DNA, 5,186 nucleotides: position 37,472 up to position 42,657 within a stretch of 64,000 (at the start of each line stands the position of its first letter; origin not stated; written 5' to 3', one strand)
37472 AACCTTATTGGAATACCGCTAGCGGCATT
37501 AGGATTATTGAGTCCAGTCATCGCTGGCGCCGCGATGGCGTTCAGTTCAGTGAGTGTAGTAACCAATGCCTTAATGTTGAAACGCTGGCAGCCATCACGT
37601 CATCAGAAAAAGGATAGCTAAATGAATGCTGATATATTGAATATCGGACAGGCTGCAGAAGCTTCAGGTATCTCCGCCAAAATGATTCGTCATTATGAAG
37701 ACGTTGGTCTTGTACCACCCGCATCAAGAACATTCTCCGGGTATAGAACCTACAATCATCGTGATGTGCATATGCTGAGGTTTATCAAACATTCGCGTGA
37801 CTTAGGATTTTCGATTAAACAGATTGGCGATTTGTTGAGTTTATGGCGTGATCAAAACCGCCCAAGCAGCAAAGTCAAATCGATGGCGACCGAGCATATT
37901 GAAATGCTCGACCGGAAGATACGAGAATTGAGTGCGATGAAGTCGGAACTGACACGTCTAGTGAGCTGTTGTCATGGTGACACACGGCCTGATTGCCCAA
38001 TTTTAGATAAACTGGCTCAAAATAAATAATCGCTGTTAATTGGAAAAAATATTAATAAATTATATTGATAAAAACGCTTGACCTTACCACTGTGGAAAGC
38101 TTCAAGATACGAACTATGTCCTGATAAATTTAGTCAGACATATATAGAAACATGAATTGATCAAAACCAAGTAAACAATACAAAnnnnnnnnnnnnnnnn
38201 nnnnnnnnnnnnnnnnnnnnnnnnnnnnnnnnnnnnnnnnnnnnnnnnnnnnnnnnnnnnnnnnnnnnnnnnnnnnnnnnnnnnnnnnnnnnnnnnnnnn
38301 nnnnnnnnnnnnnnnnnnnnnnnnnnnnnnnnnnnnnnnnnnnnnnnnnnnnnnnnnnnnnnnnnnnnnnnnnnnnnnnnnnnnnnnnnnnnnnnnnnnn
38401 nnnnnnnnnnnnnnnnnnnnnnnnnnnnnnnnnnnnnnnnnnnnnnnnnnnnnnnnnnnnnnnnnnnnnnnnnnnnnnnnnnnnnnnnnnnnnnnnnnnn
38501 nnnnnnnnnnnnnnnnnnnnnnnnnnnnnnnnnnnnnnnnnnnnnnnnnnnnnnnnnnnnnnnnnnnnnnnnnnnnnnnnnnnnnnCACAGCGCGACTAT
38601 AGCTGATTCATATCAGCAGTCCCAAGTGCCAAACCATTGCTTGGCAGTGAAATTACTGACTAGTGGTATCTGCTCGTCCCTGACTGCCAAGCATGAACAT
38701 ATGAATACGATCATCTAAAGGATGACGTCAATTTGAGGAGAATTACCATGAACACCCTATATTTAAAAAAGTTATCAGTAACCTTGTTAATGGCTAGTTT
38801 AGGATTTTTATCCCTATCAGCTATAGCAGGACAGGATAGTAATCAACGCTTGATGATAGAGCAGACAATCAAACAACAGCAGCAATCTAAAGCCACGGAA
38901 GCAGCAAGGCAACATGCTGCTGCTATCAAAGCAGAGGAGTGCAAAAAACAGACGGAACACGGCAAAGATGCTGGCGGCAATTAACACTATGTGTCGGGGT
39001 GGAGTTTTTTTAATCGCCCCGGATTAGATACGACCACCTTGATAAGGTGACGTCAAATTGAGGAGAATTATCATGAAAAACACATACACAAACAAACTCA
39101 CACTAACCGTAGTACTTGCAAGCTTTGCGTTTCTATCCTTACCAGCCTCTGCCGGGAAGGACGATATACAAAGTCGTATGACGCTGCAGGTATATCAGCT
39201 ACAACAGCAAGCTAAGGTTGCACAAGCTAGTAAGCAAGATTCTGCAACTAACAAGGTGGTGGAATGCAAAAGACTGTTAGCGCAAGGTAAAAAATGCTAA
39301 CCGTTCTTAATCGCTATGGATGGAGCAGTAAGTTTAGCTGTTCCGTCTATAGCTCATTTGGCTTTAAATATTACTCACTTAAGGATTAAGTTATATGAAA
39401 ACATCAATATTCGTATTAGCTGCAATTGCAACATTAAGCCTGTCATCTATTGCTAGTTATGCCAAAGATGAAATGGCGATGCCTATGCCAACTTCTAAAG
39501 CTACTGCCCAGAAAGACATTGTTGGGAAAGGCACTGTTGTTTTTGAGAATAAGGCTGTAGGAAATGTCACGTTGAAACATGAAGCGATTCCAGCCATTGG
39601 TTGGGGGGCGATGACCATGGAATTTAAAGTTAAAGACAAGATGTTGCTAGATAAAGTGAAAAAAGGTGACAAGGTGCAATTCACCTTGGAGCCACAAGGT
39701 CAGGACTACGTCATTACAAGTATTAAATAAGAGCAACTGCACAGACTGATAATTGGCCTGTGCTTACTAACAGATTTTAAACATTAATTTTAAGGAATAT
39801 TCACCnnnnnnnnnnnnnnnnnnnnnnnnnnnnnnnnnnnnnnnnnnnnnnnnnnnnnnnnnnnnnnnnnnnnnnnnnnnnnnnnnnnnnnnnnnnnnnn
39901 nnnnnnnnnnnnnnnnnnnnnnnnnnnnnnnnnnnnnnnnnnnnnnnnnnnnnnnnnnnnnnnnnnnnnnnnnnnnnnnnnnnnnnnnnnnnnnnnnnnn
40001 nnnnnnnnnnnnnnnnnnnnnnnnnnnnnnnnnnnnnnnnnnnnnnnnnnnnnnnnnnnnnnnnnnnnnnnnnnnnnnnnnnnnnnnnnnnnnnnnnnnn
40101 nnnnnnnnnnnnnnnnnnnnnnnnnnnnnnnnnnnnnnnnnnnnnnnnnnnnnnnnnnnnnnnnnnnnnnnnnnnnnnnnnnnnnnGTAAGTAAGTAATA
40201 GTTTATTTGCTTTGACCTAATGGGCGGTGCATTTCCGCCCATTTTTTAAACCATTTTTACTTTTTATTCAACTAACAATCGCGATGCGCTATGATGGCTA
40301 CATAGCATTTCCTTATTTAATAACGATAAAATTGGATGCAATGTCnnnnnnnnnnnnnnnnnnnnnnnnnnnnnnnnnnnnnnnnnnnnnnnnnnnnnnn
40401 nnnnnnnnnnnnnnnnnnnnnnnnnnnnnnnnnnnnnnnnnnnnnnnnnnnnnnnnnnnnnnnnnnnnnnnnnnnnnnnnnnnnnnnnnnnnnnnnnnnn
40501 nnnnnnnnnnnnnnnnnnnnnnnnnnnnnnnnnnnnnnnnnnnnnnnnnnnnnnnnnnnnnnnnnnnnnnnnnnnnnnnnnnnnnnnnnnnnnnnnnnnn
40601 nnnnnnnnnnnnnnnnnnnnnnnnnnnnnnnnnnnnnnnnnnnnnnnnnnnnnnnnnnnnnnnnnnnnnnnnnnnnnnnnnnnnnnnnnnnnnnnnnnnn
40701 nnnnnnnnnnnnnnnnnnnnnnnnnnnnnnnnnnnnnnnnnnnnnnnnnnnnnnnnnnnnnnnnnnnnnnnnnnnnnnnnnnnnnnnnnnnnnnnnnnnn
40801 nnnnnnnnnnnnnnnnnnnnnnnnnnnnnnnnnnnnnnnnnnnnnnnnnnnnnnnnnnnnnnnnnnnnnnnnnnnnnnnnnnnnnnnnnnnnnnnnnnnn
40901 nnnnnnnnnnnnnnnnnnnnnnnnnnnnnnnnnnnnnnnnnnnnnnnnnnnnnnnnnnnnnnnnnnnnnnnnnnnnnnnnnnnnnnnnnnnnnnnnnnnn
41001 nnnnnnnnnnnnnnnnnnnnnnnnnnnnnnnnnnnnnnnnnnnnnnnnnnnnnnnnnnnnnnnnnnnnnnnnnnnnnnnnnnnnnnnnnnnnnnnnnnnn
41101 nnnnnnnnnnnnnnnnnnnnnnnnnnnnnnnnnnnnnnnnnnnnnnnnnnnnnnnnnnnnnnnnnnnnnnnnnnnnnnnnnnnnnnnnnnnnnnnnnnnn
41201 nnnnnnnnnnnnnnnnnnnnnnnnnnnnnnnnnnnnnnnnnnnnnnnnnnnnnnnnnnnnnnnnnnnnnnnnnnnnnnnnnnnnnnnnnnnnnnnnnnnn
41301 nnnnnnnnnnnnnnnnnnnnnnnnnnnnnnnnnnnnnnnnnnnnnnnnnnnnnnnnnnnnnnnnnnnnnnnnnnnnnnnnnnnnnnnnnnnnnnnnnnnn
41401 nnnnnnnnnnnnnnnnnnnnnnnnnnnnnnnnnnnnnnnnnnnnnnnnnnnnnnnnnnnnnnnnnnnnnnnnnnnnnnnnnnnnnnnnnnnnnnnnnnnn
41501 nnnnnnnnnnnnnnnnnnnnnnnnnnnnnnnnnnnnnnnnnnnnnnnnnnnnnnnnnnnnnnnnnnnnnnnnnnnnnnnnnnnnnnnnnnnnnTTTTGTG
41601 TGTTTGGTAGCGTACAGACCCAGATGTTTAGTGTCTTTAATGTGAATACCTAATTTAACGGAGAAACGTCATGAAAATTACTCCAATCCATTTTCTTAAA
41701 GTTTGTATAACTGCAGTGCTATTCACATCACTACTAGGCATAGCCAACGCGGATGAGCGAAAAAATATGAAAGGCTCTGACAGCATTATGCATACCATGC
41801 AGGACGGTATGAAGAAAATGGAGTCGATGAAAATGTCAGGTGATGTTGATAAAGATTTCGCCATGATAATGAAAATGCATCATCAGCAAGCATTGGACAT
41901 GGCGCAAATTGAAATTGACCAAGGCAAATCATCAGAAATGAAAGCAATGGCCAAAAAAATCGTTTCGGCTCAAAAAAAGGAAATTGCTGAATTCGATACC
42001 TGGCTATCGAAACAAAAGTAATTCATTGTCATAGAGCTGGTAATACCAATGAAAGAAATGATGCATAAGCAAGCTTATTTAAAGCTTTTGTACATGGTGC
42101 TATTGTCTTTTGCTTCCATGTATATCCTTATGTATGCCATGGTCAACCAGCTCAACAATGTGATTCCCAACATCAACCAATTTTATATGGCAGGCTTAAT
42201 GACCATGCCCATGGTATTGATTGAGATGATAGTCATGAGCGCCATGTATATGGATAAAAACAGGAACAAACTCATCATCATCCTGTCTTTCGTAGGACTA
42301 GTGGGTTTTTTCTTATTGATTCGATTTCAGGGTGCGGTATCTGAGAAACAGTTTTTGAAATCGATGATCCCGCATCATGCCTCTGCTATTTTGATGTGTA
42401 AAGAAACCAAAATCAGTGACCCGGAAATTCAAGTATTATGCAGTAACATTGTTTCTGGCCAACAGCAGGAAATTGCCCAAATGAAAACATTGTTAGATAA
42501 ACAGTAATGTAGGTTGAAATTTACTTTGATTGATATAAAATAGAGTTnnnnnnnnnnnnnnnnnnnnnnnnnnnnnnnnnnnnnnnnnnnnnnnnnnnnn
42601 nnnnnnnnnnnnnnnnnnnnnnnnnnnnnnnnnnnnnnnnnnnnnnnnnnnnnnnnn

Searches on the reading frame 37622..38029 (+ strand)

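Call 60: search_protein_families(library=pfam, proteins=[window:37622-38029:+])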
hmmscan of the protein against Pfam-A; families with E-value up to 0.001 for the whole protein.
window:37622-38029:+ (135 aa): 3 families
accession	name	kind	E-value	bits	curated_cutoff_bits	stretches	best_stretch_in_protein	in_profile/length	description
PF09278.17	MerR-DNA-bind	-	3.4e-20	72.9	25.4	1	50-113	2-65/65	MerR, DNA binding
PF13411.12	MerR_1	-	3.9e-17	62.6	21.6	1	7-73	2-67/69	MerR HTH family regulatory protein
PF00376.29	MerR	-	2.6e-15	56.4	28.2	1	7-44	1-38/38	MerR family regulatory protein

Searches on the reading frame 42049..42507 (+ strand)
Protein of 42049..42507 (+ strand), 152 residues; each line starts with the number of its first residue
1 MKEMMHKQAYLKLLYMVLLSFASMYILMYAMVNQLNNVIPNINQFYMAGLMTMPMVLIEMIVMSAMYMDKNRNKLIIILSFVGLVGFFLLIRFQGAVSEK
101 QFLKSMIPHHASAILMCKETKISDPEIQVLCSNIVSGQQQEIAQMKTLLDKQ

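Call 61: search_protein_families(library=pfam, proteins=[window:42049-42507:+])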
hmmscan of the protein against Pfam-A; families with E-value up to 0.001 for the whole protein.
window:42049-42507:+ (152 aa): 1 family
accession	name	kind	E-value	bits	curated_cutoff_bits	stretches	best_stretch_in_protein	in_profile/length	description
PF03713.19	DUF305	-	2.3e-12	47.7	27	1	93-149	93-151/151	Domain of unknown function (DUF305)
